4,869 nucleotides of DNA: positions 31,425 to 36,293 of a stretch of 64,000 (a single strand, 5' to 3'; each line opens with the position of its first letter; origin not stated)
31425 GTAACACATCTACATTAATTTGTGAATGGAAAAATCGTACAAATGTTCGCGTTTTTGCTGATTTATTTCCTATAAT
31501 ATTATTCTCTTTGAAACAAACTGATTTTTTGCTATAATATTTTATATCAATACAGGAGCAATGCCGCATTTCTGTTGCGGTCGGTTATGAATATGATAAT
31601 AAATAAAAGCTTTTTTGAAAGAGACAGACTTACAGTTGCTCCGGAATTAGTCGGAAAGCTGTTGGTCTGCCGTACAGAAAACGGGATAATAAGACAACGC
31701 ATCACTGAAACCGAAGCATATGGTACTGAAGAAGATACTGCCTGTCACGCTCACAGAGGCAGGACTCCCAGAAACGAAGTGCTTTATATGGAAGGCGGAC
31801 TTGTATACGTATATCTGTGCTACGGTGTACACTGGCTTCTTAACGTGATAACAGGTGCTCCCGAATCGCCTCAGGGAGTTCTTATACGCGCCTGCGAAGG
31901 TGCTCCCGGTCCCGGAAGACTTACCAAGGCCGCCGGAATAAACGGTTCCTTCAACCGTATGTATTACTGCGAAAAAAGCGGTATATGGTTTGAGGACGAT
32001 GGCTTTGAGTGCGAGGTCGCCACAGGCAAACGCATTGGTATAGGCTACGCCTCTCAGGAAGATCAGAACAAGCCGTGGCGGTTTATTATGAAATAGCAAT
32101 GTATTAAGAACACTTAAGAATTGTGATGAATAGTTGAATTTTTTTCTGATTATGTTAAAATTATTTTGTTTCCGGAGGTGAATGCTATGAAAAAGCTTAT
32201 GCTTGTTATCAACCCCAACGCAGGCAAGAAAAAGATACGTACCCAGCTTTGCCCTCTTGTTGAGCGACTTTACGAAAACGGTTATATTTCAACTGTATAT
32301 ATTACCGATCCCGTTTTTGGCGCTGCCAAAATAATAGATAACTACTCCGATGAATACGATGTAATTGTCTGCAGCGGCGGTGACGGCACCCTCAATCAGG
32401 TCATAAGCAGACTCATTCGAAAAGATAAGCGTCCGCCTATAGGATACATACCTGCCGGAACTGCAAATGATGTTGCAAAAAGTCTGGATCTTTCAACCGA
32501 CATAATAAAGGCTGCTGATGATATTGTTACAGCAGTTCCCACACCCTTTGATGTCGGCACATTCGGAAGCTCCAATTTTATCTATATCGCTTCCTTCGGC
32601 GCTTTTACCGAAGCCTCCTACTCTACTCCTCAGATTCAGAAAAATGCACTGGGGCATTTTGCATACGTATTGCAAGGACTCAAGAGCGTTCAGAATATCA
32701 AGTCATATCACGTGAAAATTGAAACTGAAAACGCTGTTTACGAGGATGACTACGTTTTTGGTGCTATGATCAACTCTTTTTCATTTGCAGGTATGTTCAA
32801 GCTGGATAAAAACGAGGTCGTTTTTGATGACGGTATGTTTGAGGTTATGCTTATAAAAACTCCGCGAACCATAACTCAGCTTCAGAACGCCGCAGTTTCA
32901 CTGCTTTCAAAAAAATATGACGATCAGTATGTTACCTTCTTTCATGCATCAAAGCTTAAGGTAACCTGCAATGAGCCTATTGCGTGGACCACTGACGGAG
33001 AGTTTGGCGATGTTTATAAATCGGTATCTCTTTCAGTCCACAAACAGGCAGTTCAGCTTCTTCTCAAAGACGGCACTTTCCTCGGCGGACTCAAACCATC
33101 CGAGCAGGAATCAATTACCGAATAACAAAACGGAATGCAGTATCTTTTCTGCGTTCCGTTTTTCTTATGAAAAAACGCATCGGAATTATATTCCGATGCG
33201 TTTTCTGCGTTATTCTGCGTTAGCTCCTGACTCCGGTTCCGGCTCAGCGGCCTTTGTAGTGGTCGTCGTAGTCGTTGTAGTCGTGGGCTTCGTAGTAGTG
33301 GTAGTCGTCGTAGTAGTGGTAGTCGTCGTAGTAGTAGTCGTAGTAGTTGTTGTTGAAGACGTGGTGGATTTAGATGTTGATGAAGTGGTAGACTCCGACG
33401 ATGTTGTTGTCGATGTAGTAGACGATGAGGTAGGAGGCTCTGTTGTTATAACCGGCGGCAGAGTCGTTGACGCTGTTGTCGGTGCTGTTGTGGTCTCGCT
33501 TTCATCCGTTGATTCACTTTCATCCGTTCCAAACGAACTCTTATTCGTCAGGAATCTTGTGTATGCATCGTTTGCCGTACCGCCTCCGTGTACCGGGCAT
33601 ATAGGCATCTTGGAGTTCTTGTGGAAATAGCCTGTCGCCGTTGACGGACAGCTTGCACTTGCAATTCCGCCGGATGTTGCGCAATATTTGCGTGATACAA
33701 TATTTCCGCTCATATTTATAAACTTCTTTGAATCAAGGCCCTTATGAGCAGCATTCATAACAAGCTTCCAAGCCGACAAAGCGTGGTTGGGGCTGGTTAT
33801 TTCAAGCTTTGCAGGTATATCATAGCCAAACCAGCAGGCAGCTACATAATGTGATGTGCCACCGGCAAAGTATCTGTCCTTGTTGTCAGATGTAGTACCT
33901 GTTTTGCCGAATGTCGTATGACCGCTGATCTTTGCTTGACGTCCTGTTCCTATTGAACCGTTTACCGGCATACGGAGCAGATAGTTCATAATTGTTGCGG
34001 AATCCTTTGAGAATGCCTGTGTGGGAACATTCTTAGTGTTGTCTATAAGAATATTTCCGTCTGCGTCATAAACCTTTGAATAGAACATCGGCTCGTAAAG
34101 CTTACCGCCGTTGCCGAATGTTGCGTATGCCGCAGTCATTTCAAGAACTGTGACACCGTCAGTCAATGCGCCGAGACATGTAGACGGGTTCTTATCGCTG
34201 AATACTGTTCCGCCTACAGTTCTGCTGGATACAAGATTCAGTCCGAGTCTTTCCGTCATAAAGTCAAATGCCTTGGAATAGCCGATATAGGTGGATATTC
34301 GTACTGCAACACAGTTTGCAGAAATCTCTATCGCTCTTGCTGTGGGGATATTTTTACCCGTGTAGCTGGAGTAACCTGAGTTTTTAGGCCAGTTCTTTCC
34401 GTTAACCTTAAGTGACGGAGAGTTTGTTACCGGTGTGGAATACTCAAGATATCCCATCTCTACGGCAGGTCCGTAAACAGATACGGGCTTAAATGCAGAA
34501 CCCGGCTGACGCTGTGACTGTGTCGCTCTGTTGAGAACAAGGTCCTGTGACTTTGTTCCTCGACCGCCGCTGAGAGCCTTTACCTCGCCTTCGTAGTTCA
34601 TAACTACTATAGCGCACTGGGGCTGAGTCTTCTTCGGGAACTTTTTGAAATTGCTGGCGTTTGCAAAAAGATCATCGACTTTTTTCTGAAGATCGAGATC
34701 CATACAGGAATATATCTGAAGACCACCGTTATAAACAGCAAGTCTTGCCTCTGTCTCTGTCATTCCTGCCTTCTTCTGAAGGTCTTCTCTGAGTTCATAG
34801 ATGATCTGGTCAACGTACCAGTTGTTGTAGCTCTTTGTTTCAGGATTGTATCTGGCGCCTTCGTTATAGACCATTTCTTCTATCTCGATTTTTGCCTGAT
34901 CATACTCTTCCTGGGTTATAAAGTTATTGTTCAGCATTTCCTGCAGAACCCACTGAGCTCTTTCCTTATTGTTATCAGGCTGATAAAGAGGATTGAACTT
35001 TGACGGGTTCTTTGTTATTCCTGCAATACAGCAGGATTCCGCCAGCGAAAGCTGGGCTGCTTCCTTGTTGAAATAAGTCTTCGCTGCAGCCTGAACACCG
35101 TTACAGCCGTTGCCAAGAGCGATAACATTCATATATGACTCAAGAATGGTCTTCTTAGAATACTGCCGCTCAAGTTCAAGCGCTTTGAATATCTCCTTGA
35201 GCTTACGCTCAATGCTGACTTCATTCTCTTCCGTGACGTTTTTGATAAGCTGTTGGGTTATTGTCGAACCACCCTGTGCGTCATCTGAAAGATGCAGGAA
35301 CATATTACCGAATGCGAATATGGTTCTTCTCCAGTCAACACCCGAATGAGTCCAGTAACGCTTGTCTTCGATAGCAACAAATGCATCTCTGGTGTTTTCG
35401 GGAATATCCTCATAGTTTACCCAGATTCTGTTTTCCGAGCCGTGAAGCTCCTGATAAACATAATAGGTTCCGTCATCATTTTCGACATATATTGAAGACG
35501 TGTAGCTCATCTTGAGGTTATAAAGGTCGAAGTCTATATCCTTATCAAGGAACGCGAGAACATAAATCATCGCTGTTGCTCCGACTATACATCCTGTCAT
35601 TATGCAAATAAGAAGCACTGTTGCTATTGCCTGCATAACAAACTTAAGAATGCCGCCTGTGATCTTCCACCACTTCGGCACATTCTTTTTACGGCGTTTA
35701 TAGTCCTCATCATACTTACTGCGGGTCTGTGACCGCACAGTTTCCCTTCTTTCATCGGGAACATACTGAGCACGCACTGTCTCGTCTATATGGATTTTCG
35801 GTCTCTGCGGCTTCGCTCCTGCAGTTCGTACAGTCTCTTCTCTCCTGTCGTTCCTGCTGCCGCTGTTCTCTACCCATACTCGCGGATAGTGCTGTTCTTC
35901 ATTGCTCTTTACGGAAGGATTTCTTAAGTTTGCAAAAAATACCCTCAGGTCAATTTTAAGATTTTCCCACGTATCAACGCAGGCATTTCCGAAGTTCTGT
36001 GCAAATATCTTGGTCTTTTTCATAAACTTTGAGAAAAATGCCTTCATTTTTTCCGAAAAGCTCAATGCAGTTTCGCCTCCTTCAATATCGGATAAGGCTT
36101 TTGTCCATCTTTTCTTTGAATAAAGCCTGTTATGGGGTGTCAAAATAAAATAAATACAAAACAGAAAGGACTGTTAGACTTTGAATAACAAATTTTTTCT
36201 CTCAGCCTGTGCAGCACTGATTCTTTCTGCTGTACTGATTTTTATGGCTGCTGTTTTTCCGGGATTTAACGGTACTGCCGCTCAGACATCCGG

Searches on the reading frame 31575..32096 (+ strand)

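Call 14: search_protein_families(library=pfam, proteins=[window:31575-32096:+], max_evalue=0.001)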
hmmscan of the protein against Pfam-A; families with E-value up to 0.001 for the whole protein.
window:31575-32096:+ (173 aa): 1 family
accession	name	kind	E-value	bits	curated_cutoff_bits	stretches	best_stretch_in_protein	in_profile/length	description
PF02245.21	Pur_DNA_glyco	-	6e-48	163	27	1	12-173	1-178/181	Methylpurine-DNA glycosylase (MPG)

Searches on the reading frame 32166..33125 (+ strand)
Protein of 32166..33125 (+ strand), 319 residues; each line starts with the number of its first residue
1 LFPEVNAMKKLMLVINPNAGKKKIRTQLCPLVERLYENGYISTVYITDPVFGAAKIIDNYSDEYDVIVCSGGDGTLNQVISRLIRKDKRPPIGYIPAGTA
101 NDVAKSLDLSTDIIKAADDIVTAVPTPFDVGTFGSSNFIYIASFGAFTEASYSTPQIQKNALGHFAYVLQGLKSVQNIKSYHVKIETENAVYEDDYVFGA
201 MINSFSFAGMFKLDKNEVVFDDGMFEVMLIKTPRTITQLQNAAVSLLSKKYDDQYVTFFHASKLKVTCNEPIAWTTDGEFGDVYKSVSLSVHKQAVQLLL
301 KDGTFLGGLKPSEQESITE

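Call 14: search_protein_families(library=pfam, proteins=[window:32166-33125:+], max_evalue=0.001)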
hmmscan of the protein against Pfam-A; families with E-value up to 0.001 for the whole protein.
window:32166-33125:+ (319 aa): 2 families
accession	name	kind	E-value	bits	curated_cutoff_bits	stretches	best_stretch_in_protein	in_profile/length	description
PF00781.29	DAGK_cat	-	1.2e-27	96.4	23.6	1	10-132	1-124/125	Diacylglycerol kinase catalytic domain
PF19279.4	YegS_C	-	0.00074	19.7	27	0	161-282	21-141/158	YegS C-terminal NAD kinase beta sandwich-like domain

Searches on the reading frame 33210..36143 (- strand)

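Call 14: search_protein_families(library=pfam, proteins=[window:33210-36143:-], max_evalue=0.001)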
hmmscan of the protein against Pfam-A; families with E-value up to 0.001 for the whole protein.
window:33210-36143:- (977 aa): 2 families
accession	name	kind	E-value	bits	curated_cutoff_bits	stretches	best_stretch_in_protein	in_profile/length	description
PF00912.28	Transgly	-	1.1e-59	201.3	27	1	231-403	6-177/178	Transglycosylase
PF00905.27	Transpeptidase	-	2.6e-25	89.7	22.1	1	511-757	2-248/299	Penicillin binding protein transpeptidase domain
